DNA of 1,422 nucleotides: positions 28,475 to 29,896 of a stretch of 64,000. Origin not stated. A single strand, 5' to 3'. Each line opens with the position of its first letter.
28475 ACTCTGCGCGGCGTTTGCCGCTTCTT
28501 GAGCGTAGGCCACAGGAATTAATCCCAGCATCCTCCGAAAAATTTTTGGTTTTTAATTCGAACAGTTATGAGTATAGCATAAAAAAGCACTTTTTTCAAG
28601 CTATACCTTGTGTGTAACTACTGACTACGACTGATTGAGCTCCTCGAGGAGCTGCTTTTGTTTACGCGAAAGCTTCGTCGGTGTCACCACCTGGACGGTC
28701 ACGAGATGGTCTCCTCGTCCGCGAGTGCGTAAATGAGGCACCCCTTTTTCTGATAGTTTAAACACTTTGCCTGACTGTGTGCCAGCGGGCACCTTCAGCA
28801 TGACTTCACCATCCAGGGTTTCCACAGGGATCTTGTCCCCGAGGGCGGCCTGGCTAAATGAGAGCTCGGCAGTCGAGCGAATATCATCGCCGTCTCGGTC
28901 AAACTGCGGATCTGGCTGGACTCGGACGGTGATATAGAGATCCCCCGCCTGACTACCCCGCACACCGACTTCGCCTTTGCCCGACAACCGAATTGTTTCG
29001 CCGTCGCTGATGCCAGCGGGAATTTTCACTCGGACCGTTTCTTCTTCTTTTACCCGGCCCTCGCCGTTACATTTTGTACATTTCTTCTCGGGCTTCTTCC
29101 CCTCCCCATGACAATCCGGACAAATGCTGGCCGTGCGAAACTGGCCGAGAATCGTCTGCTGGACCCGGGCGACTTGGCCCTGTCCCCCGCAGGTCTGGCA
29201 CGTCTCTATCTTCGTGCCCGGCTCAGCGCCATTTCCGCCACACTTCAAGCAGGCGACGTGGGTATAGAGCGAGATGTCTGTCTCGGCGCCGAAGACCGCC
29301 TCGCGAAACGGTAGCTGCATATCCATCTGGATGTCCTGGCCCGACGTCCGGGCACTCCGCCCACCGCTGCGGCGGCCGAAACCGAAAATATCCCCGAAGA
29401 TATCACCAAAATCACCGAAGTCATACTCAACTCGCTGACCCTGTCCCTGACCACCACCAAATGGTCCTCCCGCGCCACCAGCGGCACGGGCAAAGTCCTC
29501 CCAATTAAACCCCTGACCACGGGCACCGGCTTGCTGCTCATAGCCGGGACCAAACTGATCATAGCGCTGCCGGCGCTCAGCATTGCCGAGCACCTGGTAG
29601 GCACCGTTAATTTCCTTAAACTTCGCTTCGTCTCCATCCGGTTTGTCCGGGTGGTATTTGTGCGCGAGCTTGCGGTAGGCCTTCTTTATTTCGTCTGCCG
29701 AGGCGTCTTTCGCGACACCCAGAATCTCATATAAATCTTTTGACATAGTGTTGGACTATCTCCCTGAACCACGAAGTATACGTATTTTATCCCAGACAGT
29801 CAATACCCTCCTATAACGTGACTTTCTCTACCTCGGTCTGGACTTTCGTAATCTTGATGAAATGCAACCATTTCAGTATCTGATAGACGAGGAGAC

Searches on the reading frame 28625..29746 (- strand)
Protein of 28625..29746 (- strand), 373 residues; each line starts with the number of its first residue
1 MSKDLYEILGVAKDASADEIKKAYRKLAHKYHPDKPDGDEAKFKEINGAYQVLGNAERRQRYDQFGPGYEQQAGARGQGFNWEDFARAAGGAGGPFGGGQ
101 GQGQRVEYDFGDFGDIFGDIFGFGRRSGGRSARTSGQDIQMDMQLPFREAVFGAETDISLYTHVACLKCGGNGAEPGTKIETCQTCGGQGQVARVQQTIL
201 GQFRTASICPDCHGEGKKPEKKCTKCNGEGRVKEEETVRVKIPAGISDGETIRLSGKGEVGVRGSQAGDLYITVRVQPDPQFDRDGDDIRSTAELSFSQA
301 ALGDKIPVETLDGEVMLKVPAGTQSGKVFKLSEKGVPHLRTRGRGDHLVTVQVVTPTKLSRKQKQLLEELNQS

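Call 15: search_protein_families(library=pfam, proteins=[window:28625-29746:-], max_evalue=0.001)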
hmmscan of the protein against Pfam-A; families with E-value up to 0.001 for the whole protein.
window:28625-29746:- (373 aa): 3 families
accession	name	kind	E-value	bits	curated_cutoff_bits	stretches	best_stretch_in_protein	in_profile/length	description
PF01556.23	DnaJ_C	-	5.9e-49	166.4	26.6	1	139-356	1-152/152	DnaJ C terminal domain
PF00226.36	DnaJ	-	3.5e-24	85.1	27.8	1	4-63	1-63/63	DnaJ domain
PF00684.25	DnaJ_CXXCXGXG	-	4.3e-16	59.4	32.7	1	166-230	1-65/65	DnaJ central domain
